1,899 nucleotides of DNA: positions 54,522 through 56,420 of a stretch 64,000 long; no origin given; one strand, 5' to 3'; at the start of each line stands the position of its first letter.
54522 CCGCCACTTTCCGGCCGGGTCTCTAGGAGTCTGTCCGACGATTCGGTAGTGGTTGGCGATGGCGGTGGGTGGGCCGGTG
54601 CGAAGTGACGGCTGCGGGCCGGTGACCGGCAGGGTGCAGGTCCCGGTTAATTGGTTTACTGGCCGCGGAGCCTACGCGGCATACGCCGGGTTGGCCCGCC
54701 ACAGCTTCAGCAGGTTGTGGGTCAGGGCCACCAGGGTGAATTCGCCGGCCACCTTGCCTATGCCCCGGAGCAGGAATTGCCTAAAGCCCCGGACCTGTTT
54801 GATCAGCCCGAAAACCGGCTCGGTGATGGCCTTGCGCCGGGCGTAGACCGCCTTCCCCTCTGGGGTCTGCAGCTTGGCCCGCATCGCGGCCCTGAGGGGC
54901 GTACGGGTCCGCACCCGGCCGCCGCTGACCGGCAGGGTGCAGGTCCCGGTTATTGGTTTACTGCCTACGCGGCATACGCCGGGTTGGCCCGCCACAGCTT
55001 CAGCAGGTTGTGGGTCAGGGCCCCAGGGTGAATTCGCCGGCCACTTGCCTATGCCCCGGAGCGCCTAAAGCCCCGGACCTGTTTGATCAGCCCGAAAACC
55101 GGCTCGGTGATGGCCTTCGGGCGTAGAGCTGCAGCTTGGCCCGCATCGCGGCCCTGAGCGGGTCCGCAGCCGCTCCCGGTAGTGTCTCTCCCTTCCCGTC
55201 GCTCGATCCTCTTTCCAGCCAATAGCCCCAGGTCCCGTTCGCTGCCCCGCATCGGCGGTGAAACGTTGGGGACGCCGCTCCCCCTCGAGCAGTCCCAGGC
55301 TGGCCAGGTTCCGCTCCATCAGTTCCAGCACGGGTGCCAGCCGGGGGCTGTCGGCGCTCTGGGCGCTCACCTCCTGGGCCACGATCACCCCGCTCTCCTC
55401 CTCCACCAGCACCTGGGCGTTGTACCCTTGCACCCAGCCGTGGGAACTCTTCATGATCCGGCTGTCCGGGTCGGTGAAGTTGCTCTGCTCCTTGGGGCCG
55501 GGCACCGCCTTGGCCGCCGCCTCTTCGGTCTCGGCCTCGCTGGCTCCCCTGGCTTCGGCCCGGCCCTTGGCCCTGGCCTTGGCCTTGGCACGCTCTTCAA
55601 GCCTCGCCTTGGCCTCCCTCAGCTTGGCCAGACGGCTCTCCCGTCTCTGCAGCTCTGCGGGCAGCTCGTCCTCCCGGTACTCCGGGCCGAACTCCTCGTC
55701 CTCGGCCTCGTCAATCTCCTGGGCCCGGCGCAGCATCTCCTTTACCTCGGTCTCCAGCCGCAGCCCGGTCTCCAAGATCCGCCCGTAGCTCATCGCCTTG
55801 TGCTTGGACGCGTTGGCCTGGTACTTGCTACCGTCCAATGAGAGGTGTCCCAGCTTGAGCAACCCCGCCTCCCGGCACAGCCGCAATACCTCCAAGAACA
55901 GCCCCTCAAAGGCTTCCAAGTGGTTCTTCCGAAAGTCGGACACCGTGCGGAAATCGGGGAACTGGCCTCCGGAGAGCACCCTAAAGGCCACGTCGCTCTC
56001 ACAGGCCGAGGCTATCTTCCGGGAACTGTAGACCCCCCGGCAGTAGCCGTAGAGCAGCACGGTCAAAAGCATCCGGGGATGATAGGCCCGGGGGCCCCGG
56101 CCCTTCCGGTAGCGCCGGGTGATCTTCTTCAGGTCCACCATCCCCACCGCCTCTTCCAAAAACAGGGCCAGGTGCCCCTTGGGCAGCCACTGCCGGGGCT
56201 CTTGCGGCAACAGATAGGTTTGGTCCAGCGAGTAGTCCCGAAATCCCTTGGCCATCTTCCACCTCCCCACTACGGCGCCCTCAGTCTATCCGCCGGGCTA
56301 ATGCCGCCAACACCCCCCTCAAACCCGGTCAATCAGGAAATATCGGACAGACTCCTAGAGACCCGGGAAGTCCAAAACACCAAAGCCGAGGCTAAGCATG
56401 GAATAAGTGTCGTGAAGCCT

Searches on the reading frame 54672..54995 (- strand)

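Call 45: search_protein_families(library=pfam, proteins=[window:54672-54995:-], max_evalue=0.001)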
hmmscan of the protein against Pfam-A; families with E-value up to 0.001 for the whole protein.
window:54672-54995:- (107 aa): 1 family
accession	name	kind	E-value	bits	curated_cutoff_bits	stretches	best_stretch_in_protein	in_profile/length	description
PF13751.12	DDE_Tnp_1_6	-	1.6e-15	57.9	25.1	1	30-99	55-125/125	Transposase DDE domain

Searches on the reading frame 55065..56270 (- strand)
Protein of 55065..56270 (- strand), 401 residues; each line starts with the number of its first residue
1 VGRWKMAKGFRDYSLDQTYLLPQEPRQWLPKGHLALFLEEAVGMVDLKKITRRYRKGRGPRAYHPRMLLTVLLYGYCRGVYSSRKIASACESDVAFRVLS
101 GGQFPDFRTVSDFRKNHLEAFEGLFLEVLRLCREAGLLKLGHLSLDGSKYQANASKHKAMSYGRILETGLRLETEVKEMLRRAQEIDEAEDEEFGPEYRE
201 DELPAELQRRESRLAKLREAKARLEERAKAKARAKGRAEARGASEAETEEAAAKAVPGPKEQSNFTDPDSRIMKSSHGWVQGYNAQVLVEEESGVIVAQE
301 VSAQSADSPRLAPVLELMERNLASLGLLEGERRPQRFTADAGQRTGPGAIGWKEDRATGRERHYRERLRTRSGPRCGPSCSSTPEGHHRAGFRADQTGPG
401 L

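Call 45: search_protein_families(library=pfam, proteins=[window:55065-56270:-], max_evalue=0.001)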
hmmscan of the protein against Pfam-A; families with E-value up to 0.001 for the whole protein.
window:55065-56270:- (401 aa): 2 families
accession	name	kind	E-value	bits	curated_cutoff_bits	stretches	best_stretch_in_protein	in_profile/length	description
PF05598.16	DUF772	-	1.1e-15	57.9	23.1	1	59-127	1-73/74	Transposase domain (DUF772)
PF01609.27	DDE_Tnp_1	-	2.1e-05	24.8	23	1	269-343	23-86/200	Transposase DDE domain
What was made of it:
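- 54536..56366 (.): Second IS element, with perfect 24-nt terminal inverted repeats. An internal tandem duplication of about 293 bp breaks its transposase. Pfam on 55065-56270 and 54672-54995 (call 45).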
